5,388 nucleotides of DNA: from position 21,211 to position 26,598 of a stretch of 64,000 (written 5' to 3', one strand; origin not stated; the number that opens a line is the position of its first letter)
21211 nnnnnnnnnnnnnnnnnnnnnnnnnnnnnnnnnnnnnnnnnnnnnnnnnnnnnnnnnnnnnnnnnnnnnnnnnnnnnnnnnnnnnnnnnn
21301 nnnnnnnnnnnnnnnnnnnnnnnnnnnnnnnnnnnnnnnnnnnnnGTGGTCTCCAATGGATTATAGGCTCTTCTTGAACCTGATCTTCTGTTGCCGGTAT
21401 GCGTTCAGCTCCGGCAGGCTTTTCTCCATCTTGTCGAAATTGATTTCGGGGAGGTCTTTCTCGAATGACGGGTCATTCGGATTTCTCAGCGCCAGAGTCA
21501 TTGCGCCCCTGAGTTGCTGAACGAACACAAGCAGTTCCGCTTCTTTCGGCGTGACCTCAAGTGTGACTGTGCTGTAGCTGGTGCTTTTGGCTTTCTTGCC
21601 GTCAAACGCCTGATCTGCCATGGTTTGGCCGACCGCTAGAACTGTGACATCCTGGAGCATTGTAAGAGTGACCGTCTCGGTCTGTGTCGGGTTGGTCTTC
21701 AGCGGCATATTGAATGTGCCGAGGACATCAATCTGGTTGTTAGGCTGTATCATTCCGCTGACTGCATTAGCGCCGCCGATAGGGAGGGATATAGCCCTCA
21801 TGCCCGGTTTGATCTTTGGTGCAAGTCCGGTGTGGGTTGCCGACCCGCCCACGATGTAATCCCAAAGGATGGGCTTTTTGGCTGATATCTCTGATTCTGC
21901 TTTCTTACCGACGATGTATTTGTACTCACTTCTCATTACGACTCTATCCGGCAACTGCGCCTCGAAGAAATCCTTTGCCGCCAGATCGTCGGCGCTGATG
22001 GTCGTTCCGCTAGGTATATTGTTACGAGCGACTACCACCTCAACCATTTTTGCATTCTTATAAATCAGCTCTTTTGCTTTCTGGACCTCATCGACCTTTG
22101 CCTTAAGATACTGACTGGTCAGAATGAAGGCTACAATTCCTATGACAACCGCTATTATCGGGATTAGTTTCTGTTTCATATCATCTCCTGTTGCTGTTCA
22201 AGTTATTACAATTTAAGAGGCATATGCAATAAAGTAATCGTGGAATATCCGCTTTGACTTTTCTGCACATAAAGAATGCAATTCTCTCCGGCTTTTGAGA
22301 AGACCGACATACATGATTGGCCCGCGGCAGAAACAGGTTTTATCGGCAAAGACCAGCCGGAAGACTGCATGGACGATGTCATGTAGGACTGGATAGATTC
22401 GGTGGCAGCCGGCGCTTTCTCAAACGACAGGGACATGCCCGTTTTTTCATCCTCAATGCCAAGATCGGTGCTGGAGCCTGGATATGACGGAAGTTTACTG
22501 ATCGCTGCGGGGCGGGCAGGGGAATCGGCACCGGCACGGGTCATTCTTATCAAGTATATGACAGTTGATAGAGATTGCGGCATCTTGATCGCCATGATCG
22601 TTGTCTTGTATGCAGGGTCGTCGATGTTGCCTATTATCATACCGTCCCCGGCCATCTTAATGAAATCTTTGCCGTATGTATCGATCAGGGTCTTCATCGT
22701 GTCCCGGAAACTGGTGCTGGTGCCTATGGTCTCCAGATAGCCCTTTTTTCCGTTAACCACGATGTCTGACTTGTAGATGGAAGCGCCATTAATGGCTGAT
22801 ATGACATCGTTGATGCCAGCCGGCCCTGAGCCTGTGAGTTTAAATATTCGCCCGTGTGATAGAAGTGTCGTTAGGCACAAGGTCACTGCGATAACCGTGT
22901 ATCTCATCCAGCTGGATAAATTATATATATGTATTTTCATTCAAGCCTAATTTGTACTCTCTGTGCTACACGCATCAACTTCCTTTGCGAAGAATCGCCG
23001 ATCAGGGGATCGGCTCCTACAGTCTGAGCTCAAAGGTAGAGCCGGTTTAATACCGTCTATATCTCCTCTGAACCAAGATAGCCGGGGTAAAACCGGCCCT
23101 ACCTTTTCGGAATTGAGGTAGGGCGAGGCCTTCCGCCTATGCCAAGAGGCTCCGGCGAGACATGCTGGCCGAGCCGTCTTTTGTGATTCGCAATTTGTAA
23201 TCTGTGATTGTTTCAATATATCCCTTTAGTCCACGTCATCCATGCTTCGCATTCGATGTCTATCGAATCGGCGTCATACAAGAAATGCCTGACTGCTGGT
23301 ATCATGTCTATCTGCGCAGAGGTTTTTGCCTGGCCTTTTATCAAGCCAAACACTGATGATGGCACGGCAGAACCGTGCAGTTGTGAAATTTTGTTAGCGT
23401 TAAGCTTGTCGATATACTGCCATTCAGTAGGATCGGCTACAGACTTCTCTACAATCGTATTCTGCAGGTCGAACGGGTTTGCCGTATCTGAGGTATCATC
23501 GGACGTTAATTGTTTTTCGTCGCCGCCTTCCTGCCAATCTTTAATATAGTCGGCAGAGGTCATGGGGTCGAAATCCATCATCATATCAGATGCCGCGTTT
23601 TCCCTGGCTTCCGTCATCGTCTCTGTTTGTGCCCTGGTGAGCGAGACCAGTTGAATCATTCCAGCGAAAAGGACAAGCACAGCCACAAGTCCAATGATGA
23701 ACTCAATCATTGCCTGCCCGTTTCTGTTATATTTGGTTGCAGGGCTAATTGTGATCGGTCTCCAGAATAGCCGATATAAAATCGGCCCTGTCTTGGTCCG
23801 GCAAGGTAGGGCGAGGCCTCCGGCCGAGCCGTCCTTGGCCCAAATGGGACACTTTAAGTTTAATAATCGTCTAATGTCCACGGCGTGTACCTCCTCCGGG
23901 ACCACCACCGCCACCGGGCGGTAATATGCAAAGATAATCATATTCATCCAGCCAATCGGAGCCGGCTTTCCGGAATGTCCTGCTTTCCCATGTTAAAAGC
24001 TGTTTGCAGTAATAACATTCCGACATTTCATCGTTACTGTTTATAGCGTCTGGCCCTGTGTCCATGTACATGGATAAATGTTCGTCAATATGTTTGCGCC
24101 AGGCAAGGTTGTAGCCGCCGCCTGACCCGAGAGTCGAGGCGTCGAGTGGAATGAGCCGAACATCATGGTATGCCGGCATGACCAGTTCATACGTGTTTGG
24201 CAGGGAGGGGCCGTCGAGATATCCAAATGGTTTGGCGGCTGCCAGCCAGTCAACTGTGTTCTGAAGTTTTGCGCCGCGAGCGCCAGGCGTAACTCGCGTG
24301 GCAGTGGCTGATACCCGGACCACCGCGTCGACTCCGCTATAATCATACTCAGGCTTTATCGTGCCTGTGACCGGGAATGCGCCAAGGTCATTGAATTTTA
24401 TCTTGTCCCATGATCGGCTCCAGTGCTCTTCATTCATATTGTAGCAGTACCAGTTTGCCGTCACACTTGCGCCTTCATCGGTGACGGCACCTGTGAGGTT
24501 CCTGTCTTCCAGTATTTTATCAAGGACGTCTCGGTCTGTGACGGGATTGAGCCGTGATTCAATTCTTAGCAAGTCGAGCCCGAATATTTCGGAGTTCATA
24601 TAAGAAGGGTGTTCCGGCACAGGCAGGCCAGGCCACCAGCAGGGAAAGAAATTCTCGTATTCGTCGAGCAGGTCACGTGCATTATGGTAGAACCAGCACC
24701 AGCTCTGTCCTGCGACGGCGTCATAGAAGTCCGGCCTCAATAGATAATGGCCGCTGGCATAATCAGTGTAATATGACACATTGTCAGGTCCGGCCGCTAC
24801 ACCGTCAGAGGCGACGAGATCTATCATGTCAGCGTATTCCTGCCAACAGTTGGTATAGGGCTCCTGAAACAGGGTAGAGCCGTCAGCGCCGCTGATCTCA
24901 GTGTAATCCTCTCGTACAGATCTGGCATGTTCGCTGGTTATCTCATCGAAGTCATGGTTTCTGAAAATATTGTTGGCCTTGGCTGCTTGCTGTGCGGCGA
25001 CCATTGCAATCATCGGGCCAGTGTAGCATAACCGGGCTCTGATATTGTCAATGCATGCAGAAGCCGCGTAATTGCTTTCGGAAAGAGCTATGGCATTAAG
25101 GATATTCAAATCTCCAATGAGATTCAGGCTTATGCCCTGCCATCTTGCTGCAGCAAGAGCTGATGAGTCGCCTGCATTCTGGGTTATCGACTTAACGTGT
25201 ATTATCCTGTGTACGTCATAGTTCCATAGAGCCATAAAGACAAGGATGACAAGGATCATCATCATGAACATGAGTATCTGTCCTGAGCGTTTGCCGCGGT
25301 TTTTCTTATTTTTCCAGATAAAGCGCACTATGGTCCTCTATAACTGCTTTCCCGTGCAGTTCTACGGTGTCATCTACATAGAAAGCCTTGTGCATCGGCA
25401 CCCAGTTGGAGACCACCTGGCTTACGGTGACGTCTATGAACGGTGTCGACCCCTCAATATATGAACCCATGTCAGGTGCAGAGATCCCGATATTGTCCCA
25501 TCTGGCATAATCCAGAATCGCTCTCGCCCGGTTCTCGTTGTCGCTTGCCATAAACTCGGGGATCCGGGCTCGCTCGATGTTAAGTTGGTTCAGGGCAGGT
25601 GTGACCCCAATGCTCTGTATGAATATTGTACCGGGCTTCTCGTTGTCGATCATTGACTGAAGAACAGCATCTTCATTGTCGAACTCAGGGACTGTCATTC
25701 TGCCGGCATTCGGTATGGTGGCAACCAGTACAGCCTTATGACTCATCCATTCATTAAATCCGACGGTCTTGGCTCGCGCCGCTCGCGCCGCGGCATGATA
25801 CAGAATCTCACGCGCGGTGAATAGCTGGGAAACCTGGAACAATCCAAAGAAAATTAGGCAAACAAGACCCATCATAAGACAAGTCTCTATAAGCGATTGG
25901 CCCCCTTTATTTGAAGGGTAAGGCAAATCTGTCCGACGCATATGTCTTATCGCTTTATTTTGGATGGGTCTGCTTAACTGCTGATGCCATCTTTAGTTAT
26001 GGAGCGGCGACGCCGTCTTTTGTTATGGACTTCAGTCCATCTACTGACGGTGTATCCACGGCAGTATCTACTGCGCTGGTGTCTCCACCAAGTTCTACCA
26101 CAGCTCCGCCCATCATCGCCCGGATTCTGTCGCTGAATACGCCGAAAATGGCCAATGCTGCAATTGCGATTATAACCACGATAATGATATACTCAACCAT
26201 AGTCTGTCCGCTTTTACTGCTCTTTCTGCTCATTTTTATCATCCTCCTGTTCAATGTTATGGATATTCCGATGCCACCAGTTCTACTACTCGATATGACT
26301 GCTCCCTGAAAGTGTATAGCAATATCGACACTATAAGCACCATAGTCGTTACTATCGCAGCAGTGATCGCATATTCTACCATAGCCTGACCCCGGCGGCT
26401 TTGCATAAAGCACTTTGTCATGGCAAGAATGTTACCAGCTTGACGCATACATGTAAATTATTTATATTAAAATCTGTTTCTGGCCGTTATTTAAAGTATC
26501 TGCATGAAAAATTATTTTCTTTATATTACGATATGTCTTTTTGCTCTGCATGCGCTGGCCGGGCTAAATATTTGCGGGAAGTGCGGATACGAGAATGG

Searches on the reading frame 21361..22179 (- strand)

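Call 7: search_protein_families(library=pfam, proteins=[window:21361-22179:-], max_evalue=0.01)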
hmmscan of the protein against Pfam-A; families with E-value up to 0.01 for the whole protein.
window:21361-22179:- (272 aa): 3 families
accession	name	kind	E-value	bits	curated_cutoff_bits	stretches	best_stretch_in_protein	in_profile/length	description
PF16976.10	RcpC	-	3.6e-25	88.5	28.8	1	118-232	2-114/114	Flp pilus assembly protein RcpC/CpaB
PF08666.17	SAF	-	3.6e-08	34.3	21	1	47-109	2-62/63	SAF domain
PF13144.11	ChapFlgA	-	2.7e-05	24.7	23.8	1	47-109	2-60/122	Chaperone for flagella basal body P-ring formation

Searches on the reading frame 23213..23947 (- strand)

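Call 7: search_protein_families(library=pfam, proteins=[window:23213-23947:-], max_evalue=0.01)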
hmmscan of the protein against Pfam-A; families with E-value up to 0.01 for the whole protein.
window:23213-23947:- (244 aa): 1 family
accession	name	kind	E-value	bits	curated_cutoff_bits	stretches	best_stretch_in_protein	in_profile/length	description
PF07811.17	TadE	-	0.0031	18.1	22.9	1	77-107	1-31/43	TadE-like protein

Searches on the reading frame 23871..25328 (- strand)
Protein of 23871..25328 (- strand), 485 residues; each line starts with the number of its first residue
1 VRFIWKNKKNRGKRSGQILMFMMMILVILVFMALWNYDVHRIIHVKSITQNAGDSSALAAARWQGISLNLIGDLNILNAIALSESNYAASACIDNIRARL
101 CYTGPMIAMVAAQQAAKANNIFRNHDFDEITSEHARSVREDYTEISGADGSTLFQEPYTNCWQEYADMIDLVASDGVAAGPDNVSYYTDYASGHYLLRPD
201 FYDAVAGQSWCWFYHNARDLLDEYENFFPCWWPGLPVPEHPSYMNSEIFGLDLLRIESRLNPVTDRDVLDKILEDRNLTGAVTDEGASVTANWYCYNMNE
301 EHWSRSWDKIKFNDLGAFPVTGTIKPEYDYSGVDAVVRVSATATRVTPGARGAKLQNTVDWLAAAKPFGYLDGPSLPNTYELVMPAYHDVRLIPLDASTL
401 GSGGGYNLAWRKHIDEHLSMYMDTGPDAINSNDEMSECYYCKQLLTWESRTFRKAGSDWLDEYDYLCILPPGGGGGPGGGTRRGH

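Call 7: search_protein_families(library=pfam, proteins=[window:23871-25328:-], max_evalue=0.01)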
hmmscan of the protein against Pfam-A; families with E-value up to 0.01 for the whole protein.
window:23871-25328:- (485 aa): 1 family
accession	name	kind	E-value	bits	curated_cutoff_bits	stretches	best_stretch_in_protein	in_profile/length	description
PF13400.11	Tad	-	1.5e-05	25.7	22.3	1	16-62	1-46/47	Putative Flp pilus-assembly TadE/G-like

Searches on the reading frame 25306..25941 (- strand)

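Call 7: search_protein_families(library=pfam, proteins=[window:25306-25941:-], max_evalue=0.01)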
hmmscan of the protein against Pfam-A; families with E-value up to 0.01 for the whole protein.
window:25306-25941:- (211 aa): 1 family
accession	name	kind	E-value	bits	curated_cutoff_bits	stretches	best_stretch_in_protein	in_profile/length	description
PF07811.17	TadE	-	4.4e-07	30.4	22.9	1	14-56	1-43/43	TadE-like protein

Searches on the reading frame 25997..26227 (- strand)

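Call 7: search_protein_families(library=pfam, proteins=[window:25997-26227:-], max_evalue=0.01)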
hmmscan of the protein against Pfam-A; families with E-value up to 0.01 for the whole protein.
window:25997-26227:- (76 aa): 2 families
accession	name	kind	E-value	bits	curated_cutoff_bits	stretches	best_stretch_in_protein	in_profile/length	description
PF04964.19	Flp_Fap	-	4e-06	27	32.2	1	3-40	3-40/46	Flp/Fap pilin component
PF07963.17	N_methyl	-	0.0068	16.4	21.2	0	3-28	2-27/27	Prokaryotic N-terminal methylation motif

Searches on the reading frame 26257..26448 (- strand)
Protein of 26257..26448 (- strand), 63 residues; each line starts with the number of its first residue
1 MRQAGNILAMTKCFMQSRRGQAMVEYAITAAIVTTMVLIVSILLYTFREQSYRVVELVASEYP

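Call 7: search_protein_families(library=pfam, proteins=[window:26257-26448:-], max_evalue=0.01)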
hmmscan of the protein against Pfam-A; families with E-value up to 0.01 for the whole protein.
window:26257-26448:- (63 aa): 1 family
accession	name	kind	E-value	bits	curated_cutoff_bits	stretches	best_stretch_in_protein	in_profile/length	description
PF04964.19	Flp_Fap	-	0.0068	16.6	32.2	1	14-40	1-27/46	Flp/Fap pilin component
